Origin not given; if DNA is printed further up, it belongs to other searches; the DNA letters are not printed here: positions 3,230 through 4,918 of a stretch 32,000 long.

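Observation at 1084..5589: Pyrrolysine-free MtmB-family methyltransferase inside a complete corrinoid methyl-transfer cassette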

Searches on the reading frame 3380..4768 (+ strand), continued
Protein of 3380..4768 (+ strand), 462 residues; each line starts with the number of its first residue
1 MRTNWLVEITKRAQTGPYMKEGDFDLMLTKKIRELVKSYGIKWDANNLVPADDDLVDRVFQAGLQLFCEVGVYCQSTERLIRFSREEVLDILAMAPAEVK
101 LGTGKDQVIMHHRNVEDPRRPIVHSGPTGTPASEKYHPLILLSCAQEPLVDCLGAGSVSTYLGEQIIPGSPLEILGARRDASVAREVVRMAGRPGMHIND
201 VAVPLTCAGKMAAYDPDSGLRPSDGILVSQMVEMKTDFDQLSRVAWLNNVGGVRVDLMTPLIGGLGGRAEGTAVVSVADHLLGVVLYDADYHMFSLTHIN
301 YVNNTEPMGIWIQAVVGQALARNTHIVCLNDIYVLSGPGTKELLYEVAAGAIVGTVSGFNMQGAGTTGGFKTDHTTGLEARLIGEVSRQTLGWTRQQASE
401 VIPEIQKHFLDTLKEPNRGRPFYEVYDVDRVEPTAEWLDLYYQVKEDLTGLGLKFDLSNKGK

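Call 21: find_encoding_contigs(protein=P0080, flank=10000, max_places=2)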
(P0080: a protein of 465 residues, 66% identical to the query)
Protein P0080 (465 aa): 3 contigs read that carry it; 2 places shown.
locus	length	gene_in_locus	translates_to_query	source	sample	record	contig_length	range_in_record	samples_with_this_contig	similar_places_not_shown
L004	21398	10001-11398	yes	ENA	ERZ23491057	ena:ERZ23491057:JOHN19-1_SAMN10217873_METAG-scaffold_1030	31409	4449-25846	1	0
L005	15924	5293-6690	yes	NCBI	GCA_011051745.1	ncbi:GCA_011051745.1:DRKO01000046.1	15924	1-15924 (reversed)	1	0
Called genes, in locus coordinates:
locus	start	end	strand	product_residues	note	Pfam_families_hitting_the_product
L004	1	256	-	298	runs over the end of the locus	PF00535:Glycos_transf_2, PF13641:Glyco_tranf_2_3, PF13632:Glyco_trans_2_3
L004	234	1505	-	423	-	PF00890:FAD_binding_2 (faint), PF01266:DAO (weak), PF01494:FAD_binding_3, PF07992:Pyr_redox_2, PF12831:FAD_oxidored (weak), PF13450:NAD_binding_8 (weak), PF22578:GGR_cat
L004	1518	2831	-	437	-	PF01979:Amidohydro_1, PF12890:DHOase, PF07969:Amidohydro_3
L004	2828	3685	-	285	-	PF18139:LSDAT_euk (faint), PF18171:LSDAT_prok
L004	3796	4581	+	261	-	PF00392:GntR, PF07702:UTRA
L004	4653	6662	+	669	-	PF00111:Fer2, PF17650:RACo_linker, PF17651:Raco_middle, PF14574:RACo_C_ter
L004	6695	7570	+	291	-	PF00809:Pterin_bind, PF03599:CdhD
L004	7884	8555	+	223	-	PF02607:B12-binding_2, PF02310:B12-binding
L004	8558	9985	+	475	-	PF05369:MtmB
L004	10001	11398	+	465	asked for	PF05369:MtmB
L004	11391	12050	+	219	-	PF02607:B12-binding_2, PF02310:B12-binding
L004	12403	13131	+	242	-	PF02608:Bmp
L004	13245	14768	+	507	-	PF00005:ABC_tran, PF13304:AAA_21 (faint), PF00005:ABC_tran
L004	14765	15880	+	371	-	PF02653:BPD_transp_2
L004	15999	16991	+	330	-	PF02653:BPD_transp_2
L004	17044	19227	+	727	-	PF01315:Ald_Xan_dh_C, PF02738:MoCoBD_1, PF20256:MoCoBD_2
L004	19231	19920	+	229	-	-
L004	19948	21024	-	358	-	PF00355:Rieske, PF13806:Rieske_2 (weak), PF19112:VanA_C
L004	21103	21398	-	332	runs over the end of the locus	PF00459:Inositol_P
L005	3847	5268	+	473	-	PF05369:MtmB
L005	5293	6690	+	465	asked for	PF05369:MtmB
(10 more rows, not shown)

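Call 22: find_encoding_contigs(protein=P0109, flank=10000, max_places=2)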
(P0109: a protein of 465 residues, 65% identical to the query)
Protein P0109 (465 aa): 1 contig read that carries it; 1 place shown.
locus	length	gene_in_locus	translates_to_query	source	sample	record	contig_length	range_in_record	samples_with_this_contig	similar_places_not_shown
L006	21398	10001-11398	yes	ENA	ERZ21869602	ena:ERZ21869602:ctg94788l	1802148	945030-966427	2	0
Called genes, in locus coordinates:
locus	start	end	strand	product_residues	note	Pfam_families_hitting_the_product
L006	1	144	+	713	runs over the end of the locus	PF00069:Pkinase, PF07714:PK_Tyr_Ser-Thr, PF03781:FGE-sulfatase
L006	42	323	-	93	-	-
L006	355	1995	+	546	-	PF13231:PMT_2 (weak)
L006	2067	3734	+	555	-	PF00005:ABC_tran, PF02463:SMC_N (faint), PF13555:AAA_29 (faint), PF00350:Dynamin_N (faint), PF13304:AAA_21 (faint), PF12848:ABC_tran_Xtn, PF00005:ABC_tran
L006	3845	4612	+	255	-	PF00392:GntR, PF07702:UTRA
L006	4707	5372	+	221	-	PF02607:B12-binding_2, PF02310:B12-binding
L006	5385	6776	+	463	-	PF05369:MtmB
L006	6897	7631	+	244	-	PF00392:GntR, PF07848:PaaX (weak), PF13545:HTH_Crp_2 (weak), PF08220:HTH_DeoR (weak), PF07702:UTRA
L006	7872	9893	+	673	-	PF02608:Bmp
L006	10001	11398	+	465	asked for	PF05369:MtmB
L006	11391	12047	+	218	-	PF02607:B12-binding_2, PF02310:B12-binding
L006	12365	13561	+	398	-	PF07690:MFS_1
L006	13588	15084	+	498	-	PF00005:ABC_tran, PF13304:AAA_21 (faint), PF00005:ABC_tran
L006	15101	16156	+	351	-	PF02653:BPD_transp_2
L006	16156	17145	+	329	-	PF02653:BPD_transp_2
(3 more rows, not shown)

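Call 28: find_encoding_contigs(protein=P0004, flank=10000, max_places=1)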
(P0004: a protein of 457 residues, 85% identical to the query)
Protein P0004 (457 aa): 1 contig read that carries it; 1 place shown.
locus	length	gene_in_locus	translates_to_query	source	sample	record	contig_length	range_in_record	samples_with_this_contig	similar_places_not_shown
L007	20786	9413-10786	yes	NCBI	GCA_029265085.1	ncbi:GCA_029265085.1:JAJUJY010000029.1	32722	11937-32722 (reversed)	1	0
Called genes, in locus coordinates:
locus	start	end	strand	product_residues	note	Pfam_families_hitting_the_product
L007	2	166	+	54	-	?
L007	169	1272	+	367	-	PF14594:Sipho_Gp37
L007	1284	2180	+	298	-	-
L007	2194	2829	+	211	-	-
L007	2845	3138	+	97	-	-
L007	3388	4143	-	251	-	PF02463:SMC_N (faint), PF00005:ABC_tran, PF13304:AAA_21 (faint)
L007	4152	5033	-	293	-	PF00528:BPD_transp_1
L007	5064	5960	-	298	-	PF00528:BPD_transp_1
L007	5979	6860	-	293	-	PF12849:PBP_like_2, PF13531:SBP_bac_11 (weak), PF12727:PBP_like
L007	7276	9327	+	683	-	PF00111:Fer2, PF17650:RACo_linker, PF17651:Raco_middle, PF14574:RACo_C_ter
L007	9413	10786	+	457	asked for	PF05369:MtmB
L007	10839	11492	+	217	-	PF02607:B12-binding_2, PF02310:B12-binding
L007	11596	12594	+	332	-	PF02608:Bmp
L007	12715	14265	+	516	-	PF00005:ABC_tran, PF13304:AAA_21 (faint), PF00005:ABC_tran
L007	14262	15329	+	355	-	PF02653:BPD_transp_2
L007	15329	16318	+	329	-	PF02653:BPD_transp_2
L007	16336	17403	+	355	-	PF00355:Rieske, PF13806:Rieske_2 (weak), PF19112:VanA_C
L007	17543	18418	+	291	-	PF02574:S-methyl_trans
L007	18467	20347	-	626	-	PF00150:Cellulase, PF18564:Glyco_hydro_5_C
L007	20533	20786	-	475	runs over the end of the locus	PF13347:MFS_2 (weak), PF05977:MFS_3, PF07690:MFS_1, PF05977:MFS_3, PF07690:MFS_1 (weak)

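Call 29: find_encoding_contigs(protein=P0006, flank=10000, max_places=1)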
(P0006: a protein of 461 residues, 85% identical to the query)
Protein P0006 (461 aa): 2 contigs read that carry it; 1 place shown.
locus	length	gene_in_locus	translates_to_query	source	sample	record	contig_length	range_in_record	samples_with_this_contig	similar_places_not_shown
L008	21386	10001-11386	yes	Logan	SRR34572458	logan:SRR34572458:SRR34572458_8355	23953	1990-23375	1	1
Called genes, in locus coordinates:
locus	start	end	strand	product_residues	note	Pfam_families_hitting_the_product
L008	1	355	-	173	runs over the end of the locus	-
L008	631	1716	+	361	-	PF00641:Zn_ribbon_RanBP (weak), PF18912:DZR_2 (faint), PF24463:DUF7577 (faint), PF13240:Zn_Ribbon_1 (faint), PF13248:Zn_ribbon_3 (faint), PF12773:DZR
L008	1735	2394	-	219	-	PF00702:Hydrolase, PF13419:HAD_2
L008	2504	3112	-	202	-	PF00583:Acetyltransf_1, PF13508:Acetyltransf_7 (weak)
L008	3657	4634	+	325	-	PF00480:ROK, PF01869:BcrAD_BadFG (faint)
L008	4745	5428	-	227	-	PF00753:Lactamase_B, PF13483:Lactamase_B_3, PF12706:Lactamase_B_2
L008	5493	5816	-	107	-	PF05899:Cupin_3 (weak), PF02311:AraC_binding, PF07883:Cupin_2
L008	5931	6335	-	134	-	PF11731:Cdd1 (faint), PF14520:HHH_5 (weak), PF14229:DUF4332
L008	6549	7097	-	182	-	PF04264:YceI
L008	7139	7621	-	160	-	PF22381:Staph_reg_Sar_Rot (weak), PF12802:MarR_2, PF01047:MarR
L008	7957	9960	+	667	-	PF00111:Fer2, PF17650:RACo_linker, PF17651:Raco_middle, PF14574:RACo_C_ter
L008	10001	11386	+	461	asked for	PF05369:MtmB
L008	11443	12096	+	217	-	PF02607:B12-binding_2, PF02310:B12-binding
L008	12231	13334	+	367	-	PF02608:Bmp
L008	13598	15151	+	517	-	PF00005:ABC_tran, PF13304:AAA_21 (faint), PF00005:ABC_tran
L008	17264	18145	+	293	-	PF02574:S-methyl_trans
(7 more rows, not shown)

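Call 32: find_related_loci(query=window:3380-4768:+, collection=genome_contigs, flank=10000)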
Query window:3380-4768:+ (462 aa) in genome_contigs; peptide patterns used: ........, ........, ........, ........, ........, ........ (x = any residue, [..] = any of these).
62 stretches matched a pattern; 22 encode a relative of the query (tblastn E <= 1e-3); 22 distinct loci.
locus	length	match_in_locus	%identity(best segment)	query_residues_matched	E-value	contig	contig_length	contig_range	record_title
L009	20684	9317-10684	81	1-455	0e+0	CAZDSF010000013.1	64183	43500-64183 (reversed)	MAG TPA_asm: uncultured Anaerolineales bacterium isolate binchicken_co26_174 genome assembly, contig: NODE_702_length_64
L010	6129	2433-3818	79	1-462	0e+0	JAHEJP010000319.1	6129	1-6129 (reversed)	MAG: Chloroflexota bacterium isolate Ww555 NODE_50262_length_6129_cov_5.608189, whole genome shotgun sequence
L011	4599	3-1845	78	1-460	0e+0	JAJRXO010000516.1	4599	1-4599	MAG: Chloroflexota bacterium isolate Dive96_bin3.165 k141_3698884, whole genome shotgun sequence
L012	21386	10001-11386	77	1-462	0e+0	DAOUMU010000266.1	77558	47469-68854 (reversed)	MAG TPA_asm: Anaerolineae bacterium isolate W92_265 k127_596208, whole genome shotgun sequence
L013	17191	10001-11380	78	1-460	0e+0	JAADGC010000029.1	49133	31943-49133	MAG: Chloroflexota bacterium isolate M_MetaBat97 contig-127_534, whole genome shotgun sequence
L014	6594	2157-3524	77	1-456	0e+0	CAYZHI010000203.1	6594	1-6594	MAG TPA_asm: uncultured Caldilineaceae bacterium isolate binchicken_co58_133 genome assembly, contig: NODE_9088_length_6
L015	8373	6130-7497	77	1-456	0e+0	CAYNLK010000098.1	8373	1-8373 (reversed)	MAG TPA_asm: uncultured Caldilineaceae bacterium isolate binchicken_co44_236 genome assembly, contig: NODE_9178_length_8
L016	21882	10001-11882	77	1-455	0e+0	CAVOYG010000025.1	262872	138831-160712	MAG: uncultured Chloroflexia bacterium isolate MFD09964.bin.2.44 genome assembly, contig: contig_5548, whole genome shot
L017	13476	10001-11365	75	1-455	0e+0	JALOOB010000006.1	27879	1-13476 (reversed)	MAG: Anaerolineae bacterium isolate Prado092 scaffold_881, whole genome shotgun sequence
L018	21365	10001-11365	74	1-455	0e+0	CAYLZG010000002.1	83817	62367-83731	MAG TPA_asm: uncultured Anaerolineales bacterium isolate SRP239243_co2_359 genome assembly, contig: NODE_280_length_8381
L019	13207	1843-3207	75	1-455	0e+0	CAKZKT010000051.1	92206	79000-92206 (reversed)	MAG TPA_asm: uncultured Anaerolineae bacterium isolate SRR5214706_bin.5_CONCOCT_v1.1_MAG genome assembly, contig: ERZ174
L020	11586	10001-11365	74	1-455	0e+0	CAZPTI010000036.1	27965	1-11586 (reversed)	MAG TPA_asm: uncultured Anaerolineales bacterium isolate SRP278314_co2_92 genome assembly, contig: NODE_2286_length_2796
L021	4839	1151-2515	77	1-455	0e+0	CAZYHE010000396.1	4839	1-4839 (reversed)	MAG TPA_asm: uncultured Anaerolineales bacterium isolate SRP272421_co2_624 genome assembly, contig: NODE_73913_length_48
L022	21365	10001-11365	73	1-455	0e+0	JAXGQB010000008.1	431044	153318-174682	MAG: Anaerolineae bacterium isolate AnMBR.bin316 bin316_8, whole genome shotgun sequence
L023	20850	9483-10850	65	1-456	0e+0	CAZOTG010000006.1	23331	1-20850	MAG TPA_asm: uncultured Chromatiaceae bacterium isolate binchicken_co150_558 genome assembly, contig: NODE_4668_length_2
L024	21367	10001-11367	74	1-455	0e+0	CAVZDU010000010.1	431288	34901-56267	MAG: uncultured Chloroflexia bacterium isolate MFD05942.bin.2.46 genome assembly, contig: contig_52527, whole genome sho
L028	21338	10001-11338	81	1-446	0e+0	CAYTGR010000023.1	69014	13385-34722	MAG TPA_asm: uncultured Anaerolineales bacterium isolate binchicken_co20_429 genome assembly, contig: NODE_1019_length_6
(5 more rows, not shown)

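Call 34: search_protein_representatives(protein=window:3380-4768:+)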
Query: 462 residues. Proteins with E-value up to 0.001 (for the whole library): 1011; up to 1e-10: 643; up to 1e-30: 244. The best 150 are listed.
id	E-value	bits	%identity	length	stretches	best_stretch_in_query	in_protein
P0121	3.6e-171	586.2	58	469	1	1-456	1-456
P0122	1.5e-129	449.0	60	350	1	123-456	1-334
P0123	1.6e-118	412.6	51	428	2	204-456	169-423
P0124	2.1e-116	405.6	44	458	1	1-453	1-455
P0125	1.5e-98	346.8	40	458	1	7-454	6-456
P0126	1.3e-93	330.5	37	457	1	7-455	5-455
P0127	4.4e-92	325.4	58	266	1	196-453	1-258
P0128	7.5e-92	324.7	38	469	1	6-456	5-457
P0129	1.3e-91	323.9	38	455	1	11-444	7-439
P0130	3.9e-88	312.4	38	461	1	6-456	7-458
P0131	4.4e-88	312.2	36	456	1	7-454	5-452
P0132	9.9e-88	311.1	37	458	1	7-455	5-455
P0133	3.5e-87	309.3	35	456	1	7-455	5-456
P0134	1.6e-86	307.1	38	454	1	7-454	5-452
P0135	1.2e-83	297.7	37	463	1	6-455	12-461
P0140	1.2e-81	291.1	35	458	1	8-456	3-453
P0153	8.5e-73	261.9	36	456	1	8-454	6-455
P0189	2.5e-64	233.9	34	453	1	10-458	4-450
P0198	1.4e-61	224.9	33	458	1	8-453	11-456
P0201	1.6e-60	221.4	35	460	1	8-452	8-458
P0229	1.0e-53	199.0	29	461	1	7-453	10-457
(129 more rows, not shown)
